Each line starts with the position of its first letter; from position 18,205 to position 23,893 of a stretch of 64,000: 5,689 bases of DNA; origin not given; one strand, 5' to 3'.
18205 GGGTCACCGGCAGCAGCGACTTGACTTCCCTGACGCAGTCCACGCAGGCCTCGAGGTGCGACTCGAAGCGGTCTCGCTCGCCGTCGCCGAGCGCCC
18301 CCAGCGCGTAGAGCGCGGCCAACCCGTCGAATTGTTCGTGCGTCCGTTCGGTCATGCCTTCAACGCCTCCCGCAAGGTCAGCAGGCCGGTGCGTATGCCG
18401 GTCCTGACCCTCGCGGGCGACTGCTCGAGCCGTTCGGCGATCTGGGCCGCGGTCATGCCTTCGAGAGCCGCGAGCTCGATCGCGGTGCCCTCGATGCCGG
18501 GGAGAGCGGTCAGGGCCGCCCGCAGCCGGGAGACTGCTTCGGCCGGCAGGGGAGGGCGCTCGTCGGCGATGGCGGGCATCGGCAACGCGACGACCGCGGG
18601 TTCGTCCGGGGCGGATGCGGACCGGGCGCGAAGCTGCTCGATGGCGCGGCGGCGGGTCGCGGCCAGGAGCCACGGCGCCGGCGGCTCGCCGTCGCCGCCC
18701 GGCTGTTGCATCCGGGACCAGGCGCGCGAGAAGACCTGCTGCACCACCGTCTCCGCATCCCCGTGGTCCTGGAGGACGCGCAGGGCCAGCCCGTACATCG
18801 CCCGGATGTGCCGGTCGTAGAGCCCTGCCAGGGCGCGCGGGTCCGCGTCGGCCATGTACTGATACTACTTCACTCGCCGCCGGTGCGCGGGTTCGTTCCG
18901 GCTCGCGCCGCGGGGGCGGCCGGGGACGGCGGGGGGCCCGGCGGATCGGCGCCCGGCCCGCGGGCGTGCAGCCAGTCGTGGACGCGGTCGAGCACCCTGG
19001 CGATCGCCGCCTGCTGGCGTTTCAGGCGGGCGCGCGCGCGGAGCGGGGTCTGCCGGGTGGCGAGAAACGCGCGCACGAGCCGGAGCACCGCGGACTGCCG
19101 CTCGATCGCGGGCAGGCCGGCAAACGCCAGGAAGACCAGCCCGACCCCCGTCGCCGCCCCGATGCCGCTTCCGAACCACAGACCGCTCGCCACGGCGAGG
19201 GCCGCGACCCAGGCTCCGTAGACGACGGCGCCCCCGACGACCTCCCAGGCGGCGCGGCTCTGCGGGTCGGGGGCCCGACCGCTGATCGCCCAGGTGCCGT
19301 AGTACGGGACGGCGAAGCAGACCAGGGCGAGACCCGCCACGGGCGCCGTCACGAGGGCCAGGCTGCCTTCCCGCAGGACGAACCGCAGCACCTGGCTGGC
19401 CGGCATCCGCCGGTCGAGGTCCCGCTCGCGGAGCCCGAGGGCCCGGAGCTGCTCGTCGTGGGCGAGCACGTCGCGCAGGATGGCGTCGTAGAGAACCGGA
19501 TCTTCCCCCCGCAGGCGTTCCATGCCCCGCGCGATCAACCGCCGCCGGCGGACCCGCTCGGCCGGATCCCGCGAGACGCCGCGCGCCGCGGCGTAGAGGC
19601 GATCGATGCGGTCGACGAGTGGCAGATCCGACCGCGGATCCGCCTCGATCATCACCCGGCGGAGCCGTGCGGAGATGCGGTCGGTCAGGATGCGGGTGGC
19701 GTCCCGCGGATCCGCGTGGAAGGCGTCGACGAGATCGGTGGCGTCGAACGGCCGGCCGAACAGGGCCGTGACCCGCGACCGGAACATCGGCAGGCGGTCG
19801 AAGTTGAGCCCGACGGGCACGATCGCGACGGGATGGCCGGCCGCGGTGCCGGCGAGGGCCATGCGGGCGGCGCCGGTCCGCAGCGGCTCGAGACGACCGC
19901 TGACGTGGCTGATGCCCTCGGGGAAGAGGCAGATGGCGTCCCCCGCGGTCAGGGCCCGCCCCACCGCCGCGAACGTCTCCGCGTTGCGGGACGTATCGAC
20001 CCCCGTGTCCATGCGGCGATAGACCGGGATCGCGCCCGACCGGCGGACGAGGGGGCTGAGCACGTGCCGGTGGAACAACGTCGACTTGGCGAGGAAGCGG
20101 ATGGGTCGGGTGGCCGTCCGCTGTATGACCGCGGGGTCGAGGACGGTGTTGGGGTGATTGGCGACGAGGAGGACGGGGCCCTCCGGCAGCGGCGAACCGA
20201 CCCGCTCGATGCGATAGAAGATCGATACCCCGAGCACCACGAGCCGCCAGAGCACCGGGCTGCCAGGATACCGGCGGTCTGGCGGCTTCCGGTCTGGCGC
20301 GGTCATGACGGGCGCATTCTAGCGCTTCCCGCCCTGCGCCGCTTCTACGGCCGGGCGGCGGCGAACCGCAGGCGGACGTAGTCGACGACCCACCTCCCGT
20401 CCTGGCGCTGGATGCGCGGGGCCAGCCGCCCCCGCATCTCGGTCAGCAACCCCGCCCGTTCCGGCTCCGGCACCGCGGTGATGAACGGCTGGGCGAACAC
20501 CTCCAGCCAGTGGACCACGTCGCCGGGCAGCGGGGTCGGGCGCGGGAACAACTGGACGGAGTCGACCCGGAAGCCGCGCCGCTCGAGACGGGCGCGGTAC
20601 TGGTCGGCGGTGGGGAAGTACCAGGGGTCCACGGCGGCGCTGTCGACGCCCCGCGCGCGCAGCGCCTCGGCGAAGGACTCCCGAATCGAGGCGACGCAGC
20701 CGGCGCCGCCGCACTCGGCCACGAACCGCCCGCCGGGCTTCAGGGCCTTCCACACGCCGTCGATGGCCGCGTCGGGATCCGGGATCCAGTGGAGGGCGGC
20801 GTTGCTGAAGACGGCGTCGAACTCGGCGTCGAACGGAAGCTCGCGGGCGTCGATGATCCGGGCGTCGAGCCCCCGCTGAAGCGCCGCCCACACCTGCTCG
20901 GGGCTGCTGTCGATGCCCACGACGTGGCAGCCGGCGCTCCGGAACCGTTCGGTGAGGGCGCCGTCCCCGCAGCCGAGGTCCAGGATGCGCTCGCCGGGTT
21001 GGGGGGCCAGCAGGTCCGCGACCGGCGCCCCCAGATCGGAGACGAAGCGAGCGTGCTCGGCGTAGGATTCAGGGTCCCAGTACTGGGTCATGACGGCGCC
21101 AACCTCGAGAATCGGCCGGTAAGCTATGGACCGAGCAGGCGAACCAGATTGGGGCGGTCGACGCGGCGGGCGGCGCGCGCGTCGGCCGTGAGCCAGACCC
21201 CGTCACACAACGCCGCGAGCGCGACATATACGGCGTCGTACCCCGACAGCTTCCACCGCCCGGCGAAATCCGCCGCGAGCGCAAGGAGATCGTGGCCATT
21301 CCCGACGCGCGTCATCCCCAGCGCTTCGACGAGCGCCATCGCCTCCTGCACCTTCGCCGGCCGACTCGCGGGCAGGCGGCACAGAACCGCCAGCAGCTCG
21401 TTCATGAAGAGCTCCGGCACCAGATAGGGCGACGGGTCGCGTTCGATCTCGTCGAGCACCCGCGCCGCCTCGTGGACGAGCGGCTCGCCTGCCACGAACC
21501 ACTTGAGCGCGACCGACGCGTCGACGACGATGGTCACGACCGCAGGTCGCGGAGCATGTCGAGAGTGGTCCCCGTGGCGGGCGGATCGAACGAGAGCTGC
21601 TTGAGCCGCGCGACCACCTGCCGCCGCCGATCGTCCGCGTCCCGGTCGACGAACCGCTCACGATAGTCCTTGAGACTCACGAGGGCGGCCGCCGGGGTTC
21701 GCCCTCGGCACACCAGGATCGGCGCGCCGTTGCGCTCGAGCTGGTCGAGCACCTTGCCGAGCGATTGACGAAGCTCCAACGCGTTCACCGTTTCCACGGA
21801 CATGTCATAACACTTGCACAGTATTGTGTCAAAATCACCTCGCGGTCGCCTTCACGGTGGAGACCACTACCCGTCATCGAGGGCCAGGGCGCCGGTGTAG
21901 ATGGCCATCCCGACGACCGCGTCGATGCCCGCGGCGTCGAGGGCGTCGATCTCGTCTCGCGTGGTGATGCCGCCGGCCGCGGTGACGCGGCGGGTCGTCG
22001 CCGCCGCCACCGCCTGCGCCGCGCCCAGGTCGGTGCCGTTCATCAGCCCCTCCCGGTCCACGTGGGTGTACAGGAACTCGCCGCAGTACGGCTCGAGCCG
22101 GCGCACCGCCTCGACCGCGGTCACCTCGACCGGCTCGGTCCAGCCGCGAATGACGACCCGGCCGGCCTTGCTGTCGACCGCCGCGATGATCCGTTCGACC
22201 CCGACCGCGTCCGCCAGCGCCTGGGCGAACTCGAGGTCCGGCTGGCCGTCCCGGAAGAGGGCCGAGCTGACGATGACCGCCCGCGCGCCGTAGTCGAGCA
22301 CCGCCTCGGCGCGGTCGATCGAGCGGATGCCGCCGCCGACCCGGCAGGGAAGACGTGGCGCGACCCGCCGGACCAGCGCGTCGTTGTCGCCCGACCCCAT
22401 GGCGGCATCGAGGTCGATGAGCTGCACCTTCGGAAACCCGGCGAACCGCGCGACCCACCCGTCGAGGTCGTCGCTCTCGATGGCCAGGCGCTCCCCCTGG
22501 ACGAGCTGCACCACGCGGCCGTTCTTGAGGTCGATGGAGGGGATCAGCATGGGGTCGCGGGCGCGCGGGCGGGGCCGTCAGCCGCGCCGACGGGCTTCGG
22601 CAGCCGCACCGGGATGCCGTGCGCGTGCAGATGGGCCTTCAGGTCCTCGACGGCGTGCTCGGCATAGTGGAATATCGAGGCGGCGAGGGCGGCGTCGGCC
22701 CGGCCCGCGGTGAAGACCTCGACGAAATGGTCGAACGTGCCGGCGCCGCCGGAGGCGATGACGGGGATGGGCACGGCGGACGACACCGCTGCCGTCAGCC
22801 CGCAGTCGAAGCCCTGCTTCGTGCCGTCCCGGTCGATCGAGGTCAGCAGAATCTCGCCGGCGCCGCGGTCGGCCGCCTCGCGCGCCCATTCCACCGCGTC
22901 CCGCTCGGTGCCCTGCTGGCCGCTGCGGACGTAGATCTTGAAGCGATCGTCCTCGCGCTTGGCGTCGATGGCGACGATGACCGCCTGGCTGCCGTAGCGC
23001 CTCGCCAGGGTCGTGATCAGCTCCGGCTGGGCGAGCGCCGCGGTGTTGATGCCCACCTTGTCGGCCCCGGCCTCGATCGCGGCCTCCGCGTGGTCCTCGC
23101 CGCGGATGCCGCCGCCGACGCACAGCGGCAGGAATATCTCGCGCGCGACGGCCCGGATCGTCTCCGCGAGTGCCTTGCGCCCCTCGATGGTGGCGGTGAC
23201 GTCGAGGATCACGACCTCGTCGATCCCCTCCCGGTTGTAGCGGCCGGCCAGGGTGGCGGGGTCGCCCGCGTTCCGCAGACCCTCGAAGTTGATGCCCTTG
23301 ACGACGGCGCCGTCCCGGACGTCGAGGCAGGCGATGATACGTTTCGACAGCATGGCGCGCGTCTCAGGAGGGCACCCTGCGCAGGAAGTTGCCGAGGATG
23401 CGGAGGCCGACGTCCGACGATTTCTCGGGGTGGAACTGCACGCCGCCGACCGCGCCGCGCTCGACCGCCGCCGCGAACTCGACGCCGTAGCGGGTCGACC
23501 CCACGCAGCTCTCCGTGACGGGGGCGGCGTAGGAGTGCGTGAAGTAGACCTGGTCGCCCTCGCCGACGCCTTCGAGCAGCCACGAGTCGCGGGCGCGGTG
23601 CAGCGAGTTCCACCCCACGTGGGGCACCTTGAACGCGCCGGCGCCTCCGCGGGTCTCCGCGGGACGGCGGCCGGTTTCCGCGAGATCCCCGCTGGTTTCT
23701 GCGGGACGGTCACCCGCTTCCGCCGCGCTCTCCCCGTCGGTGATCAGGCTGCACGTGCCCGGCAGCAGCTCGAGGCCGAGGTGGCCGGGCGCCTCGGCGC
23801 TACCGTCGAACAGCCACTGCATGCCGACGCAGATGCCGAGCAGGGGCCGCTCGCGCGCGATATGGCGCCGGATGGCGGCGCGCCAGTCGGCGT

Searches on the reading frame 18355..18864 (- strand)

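Call 34: search_protein_families(library=pfam, proteins=[window:18355-18864:-], max_evalue=0.001)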
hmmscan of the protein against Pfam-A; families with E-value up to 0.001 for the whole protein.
window:18355-18864:- (170 aa): 3 families
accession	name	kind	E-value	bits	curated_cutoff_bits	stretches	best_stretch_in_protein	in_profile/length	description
PF04542.20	Sigma70_r2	-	9.5e-11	41.8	24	1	15-82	1-69/71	Sigma-70 region 2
PF08281.18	Sigma70_r4_2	-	4.4e-07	29.9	25.7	1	113-158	3-48/54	Sigma-70, region 4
PF04545.22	Sigma70_r4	-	0.00014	21.8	24.1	1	117-166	1-50/50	Sigma-70, region 4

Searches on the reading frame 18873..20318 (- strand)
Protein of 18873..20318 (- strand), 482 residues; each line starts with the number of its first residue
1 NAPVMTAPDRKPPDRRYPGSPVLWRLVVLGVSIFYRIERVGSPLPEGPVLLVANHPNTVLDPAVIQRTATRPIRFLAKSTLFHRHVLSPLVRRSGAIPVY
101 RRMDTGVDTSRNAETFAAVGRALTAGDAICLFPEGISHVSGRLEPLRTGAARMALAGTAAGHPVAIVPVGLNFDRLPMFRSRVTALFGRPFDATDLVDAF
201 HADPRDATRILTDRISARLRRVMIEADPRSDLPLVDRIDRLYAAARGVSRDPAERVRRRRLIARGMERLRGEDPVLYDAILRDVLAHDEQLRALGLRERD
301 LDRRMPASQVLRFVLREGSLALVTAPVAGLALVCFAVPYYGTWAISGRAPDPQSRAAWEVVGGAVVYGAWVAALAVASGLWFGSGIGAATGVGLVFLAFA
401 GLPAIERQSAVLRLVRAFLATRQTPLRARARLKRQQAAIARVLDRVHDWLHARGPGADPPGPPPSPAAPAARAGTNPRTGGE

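Call 34: search_protein_families(library=pfam, proteins=[window:18873-20318:-], max_evalue=0.001)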
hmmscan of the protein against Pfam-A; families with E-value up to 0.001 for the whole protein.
window:18873-20318:- (482 aa): 1 family
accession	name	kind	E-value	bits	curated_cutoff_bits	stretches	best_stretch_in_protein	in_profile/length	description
PF01553.26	Acyltransferase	-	9.2e-18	64.8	23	1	43-170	9-130/132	Acyltransferase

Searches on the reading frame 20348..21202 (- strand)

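Call 35: search_protein_families(library=pfam, proteins=[window:20348-21202:-], max_evalue=0.001)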
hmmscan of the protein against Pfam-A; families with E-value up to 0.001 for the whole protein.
window:20348-21202:- (285 aa): 10 families
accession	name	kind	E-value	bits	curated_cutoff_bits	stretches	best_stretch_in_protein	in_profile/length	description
PF08241.18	Methyltransf_11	-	5.4e-21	75.5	21.2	1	74-161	1-94/95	Methyltransferase domain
PF13649.12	Methyltransf_25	-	1.2e-19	71.2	27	1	73-158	1-97/97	Methyltransferase domain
PF08242.18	Methyltransf_12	-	8e-18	65.4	30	1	74-160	1-98/98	Methyltransferase domain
PF13489.12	Methyltransf_23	-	1.8e-17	64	27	1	55-215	7-163/164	Methyltransferase domain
PF13847.12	Methyltransf_31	-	2.5e-16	60.1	27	1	69-163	3-110/145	Methyltransferase domain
PF07021.18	MetW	-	1.2e-06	28.7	21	1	68-148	12-96/193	Methionine biosynthesis protein MetW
PF08003.17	Methyltransf_9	-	0.00023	20.7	23.8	1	64-164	110-219/315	Protein of unknown function (DUF1698)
PF02353.26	CMAS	-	0.00058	19.7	27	1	64-109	57-103/273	Mycolic acid cyclopropane synthetase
PF01209.24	Ubie_methyltran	-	0.00059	19.7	20.1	0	61-161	39-150/233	ubiE/COQ5 methyltransferase family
PF01135.25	PCMT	-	0.00069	19.9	20.3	0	59-161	63-170/210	Protein-L-isoaspartate(D-aspartate) O-methyltransferase (PCMT)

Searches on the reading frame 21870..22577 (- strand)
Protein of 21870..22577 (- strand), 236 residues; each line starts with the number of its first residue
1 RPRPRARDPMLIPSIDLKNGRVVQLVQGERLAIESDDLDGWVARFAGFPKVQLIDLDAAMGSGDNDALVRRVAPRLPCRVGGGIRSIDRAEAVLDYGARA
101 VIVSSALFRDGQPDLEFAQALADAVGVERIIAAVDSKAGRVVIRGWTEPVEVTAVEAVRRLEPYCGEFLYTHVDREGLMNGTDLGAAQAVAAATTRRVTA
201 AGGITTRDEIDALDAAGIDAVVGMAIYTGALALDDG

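Call 35: search_protein_families(library=pfam, proteins=[window:21870-22577:-], max_evalue=0.001)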
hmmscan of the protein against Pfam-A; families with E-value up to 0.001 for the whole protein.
window:21870-22577:- (236 aa): 1 family
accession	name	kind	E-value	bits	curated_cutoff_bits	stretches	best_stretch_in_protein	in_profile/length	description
PF00977.27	His_biosynth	-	8.2e-48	163.3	23.6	1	11-231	2-227/228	Histidine biosynthesis protein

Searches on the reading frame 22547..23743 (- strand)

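Call 35: search_protein_families(library=pfam, proteins=[window:22547-23743:-], max_evalue=0.001)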
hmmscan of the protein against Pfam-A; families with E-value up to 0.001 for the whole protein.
window:22547-23743:- (399 aa): 2 families
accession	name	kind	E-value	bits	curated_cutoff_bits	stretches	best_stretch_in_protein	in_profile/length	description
PF00977.27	His_biosynth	-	1.3e-74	251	23.6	1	135-362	1-226/228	Histidine biosynthesis protein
PF05690.20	ThiG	-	0.00012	22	23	0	193-259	164-231/247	Thiazole biosynthesis protein ThiG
